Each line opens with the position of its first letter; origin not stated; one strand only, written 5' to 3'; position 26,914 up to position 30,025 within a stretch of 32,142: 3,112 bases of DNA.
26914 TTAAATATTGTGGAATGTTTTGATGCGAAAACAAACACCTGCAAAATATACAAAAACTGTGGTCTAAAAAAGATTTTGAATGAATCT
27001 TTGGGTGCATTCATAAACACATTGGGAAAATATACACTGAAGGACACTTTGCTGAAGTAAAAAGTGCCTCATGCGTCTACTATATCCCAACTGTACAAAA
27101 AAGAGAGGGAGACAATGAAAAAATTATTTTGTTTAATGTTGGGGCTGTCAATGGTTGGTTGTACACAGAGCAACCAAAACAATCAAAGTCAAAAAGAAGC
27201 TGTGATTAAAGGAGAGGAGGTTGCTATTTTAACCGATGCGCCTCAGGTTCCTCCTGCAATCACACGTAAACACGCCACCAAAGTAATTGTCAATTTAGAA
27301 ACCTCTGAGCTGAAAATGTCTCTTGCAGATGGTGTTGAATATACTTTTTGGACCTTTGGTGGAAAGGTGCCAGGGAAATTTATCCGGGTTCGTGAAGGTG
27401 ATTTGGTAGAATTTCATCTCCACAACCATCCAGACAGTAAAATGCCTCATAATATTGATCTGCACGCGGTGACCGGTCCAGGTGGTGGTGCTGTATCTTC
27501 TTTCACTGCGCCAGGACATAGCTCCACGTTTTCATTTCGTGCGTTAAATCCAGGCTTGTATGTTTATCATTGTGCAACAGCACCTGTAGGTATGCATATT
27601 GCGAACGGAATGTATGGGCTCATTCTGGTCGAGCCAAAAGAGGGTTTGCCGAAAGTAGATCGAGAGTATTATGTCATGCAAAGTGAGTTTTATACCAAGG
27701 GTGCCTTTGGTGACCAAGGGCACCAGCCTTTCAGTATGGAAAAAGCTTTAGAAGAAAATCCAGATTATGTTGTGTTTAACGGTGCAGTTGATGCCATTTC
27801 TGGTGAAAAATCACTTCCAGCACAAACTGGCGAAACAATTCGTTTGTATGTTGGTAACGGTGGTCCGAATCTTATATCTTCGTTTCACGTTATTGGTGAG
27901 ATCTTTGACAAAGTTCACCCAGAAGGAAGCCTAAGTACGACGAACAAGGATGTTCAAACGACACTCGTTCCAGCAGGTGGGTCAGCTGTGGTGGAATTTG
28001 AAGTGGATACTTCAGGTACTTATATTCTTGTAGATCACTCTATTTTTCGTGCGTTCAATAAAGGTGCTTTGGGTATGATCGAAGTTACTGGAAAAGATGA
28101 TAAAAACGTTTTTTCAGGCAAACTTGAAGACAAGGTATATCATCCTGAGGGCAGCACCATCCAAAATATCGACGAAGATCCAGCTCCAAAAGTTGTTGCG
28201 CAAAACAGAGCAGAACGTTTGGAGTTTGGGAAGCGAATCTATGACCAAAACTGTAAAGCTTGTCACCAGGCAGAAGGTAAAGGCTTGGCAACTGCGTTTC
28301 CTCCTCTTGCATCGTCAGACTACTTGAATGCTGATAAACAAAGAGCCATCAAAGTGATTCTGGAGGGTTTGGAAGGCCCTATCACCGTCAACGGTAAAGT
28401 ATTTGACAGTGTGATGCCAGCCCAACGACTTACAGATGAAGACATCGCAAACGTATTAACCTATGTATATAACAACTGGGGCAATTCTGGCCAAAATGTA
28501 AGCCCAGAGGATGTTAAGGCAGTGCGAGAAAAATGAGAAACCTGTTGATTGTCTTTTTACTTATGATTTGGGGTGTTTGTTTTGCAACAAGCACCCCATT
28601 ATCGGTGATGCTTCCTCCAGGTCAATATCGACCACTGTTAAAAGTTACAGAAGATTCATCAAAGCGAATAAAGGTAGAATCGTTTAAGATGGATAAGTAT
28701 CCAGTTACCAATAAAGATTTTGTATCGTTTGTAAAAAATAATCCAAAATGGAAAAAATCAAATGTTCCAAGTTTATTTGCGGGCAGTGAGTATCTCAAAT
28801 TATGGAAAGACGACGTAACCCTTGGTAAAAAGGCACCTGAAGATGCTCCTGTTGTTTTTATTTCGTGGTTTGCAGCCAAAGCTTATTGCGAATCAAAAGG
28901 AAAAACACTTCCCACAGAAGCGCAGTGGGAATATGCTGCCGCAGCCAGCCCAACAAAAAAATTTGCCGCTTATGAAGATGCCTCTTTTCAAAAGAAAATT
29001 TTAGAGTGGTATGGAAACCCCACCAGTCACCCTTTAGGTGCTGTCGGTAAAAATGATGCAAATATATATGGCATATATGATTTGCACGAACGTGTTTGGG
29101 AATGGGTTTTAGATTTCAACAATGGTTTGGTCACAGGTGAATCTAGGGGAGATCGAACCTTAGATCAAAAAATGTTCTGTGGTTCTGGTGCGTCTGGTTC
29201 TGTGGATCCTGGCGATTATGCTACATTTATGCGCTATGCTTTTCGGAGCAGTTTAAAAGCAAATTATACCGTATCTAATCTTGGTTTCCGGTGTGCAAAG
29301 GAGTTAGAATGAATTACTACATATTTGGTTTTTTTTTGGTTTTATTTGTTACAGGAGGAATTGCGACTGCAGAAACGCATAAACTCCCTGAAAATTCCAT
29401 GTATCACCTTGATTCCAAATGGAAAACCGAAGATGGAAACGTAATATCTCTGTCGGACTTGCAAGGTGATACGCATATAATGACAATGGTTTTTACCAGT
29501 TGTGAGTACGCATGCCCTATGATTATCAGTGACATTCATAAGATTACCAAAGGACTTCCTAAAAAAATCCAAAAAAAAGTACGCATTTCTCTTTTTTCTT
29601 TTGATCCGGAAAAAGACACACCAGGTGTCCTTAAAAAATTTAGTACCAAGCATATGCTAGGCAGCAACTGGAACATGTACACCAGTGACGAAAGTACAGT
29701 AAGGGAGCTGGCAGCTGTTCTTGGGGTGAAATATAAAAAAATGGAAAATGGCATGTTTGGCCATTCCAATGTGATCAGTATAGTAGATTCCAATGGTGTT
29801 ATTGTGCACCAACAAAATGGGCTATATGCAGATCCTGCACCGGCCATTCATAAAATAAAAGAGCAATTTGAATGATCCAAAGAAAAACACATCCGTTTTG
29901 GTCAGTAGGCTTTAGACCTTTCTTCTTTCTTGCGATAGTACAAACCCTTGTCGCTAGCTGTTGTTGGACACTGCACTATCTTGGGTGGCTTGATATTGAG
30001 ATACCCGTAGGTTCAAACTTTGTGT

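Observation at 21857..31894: tRNA-Ser(UGA)-anchored ~10-kb island whose cargo is a complete NO-detoxification and nitrite-reduction module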

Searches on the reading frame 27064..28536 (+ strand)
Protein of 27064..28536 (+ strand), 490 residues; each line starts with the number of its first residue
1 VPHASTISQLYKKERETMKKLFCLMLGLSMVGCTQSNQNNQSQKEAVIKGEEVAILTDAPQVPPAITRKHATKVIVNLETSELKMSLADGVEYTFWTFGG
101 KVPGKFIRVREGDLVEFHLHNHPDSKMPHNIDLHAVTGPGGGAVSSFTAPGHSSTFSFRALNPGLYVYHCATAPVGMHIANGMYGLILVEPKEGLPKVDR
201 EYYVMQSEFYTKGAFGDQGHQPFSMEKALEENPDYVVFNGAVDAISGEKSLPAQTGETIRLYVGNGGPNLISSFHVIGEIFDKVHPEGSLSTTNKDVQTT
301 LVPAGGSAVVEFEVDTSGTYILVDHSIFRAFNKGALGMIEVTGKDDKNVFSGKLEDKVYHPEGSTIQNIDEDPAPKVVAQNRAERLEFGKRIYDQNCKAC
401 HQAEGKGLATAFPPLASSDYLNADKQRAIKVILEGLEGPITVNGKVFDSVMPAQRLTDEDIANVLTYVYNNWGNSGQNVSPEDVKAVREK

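Call 7: search_protein_families(library=pfam, proteins=[window:27064-28536:+])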
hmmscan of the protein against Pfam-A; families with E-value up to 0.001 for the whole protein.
window:27064-28536:+ (490 aa): 5 families
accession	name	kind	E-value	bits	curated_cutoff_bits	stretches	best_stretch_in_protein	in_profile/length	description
PF07732.21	Cu-oxidase_3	-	6e-14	52.6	21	1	83-193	5-118/119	Multicopper oxidase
PF00034.26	Cytochrom_C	-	5.7e-12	47.2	21.3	1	389-470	4-88/90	Cytochrome c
PF07731.20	Cu-oxidase_2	-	3.1e-10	40.4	20.4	0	150-192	97-136/137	Multicopper oxidase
PF13442.11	Cytochrome_CBB3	-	2.8e-08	34.4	27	1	389-468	6-68/68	Cytochrome C oxidase, cbb3-type, subunit III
PF00127.26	Copper-bind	-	0.00019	22.2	21.2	0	106-190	18-99/99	Copper binding proteins, plastocyanin/azurin family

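Call 66: search_protein_families(library=ncbifam, proteins=[window:27064-28536:+], max_evalue=0.01)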
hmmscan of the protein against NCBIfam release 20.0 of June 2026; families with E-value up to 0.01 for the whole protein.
window:27064-28536:+ (490 aa): 14 families
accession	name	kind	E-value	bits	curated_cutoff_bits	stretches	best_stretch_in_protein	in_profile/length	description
TIGR02376.1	Cu_nitrite_red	equivalog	2.1e-107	359.2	296.3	1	55-355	9-324/326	copper-containing nitrite reductase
TIGR01480.1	copper_res_A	subfamily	6.7e-09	34.7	478.95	1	89-209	60-181/593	copper resistance system multicopper oxidase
TIGR03388.1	ascorbase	equivalog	2.1e-08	33.3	614.8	1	86-214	13-147/542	L-ascorbate oxidase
TIGR00782.1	ccoP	equivalog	4.2e-08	32.8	179.95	1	363-473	90-194/285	cytochrome-c oxidase, cbb3-type subunit III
NF045930.1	Cytc6PetJCyano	equivalog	7.3e-05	22.7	135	1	382-470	24-104/110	cytochrome c6 PetJ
TIGR04246.1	nitrous_NosZ_Gp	equivalog_domain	9.9e-05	20.8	625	1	103-191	497-578/578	Sec-dependent nitrous-oxide reductase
NF050122.1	bc1_QcrC_actin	exception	0.00025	20.4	200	1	379-413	34-67/253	cytochrome bc1 complex diheme cytochrome c subunit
NF011054.0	PRK14486.1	equivalog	0.00044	19.8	447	1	380-470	209-289/294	putative bifunctional cbb3-type cytochrome c oxidase subunit II/cytochrome c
NF008205.1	PRK10965.1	equivalog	0.00068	18.6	525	1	61-193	35-167/529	multicopper oxidase CueO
NF045774.1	cytochro_C551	exception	0.00077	19.4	118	0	379-467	32-105/110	cytochrome c551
TIGR03389.1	laccase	equivalog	0.0013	17.6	558.9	0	96-212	25-147/539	laccase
NF008135.0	PRK10883.1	equivalog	0.0023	16.5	581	1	61-192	35-166/471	cell division protein FtsP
NF040606.1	CytoC_perox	subfamily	0.0046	16.2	150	1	377-433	289-347/524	di-heme-cytochrome C peroxidase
TIGR02603.1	CxxCH_TIGR02603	domain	0.0063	16.5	68.15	0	388-417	5-33/134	putative heme-binding domain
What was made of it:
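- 26653..31044 (+): Nitrite-reductase operon: Rrf2 (NsrR-like) regulator, NirK with fused cytochrome c (ORF 27064-28536, probable start 27116), NirV, Sco and NnrS. Calls 7, 66.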

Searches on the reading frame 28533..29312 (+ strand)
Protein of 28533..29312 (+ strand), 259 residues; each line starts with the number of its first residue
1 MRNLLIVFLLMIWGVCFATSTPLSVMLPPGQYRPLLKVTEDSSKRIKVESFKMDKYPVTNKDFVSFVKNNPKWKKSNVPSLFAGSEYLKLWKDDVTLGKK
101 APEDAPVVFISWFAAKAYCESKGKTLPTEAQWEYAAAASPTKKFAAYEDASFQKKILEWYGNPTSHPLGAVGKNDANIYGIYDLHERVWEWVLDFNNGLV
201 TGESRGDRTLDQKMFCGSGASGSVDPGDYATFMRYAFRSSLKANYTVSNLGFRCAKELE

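Call 7: search_protein_families(library=pfam, proteins=[window:28533-29312:+])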
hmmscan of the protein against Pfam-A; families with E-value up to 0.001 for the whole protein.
window:28533-29312:+ (259 aa): 1 family
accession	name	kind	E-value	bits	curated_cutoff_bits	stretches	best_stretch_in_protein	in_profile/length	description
PF03781.23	FGE-sulfatase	-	7.2e-35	121.3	23.3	1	24-256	5-255/255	Sulfatase-modifying factor enzyme 1-like domain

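Call 66: search_protein_families(library=ncbifam, proteins=[window:28533-29312:+], max_evalue=0.01)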
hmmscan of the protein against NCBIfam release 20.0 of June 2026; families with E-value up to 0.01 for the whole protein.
window:28533-29312:+ (259 aa): 6 families
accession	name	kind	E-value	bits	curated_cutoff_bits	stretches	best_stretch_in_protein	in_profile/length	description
TIGR03440.2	egtB_TIGR03440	equivalog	1.2e-16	60.8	360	1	40-192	195-348/413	ergothioneine biosynthesis protein EgtB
NF041186.1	SenA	equivalog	4.3e-16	59.3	420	1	40-192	193-318/382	selenoneine synthase SenA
NF051459.1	pyoverdine_PvdO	equivalog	5.1e-10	38.9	500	1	107-258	120-280/280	dihydropyoverdine dehydrogenase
TIGR04344.1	ovoA_Nterm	equivalog_domain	5.3e-07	28.9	400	1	42-199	216-387/444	5-histidylcysteine sulfoxide synthase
TIGR03525.2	GldK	equivalog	1.2e-06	28.1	350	0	38-68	56-86/408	T9SS ring complex lipoprotein PorK/GldK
TIGR03524.1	GldJ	equivalog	0.00046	19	458.2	0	125-162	265-299/559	gliding motility lipoprotein GldJ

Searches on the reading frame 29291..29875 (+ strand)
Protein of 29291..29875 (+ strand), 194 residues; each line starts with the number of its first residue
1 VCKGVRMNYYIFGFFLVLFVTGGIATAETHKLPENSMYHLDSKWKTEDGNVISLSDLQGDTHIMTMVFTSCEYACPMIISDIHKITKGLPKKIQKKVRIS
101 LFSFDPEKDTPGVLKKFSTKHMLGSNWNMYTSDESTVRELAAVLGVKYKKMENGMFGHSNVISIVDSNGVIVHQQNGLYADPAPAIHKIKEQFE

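Call 7: search_protein_families(library=pfam, proteins=[window:29291-29875:+])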
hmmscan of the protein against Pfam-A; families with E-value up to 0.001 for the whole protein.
window:29291-29875:+ (194 aa): 3 families
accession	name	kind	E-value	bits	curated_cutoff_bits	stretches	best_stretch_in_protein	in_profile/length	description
PF02630.20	SCO1-SenC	-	1.2e-15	58.1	22.8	1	47-169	9-132/134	SCO1/SenC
PF00578.27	AhpC-TSA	-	0.00034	21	26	1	43-173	9-123/124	AhpC/TSA family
PF08534.16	Redoxin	-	0.0007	19.8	26.6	0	46-177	15-134/148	Redoxin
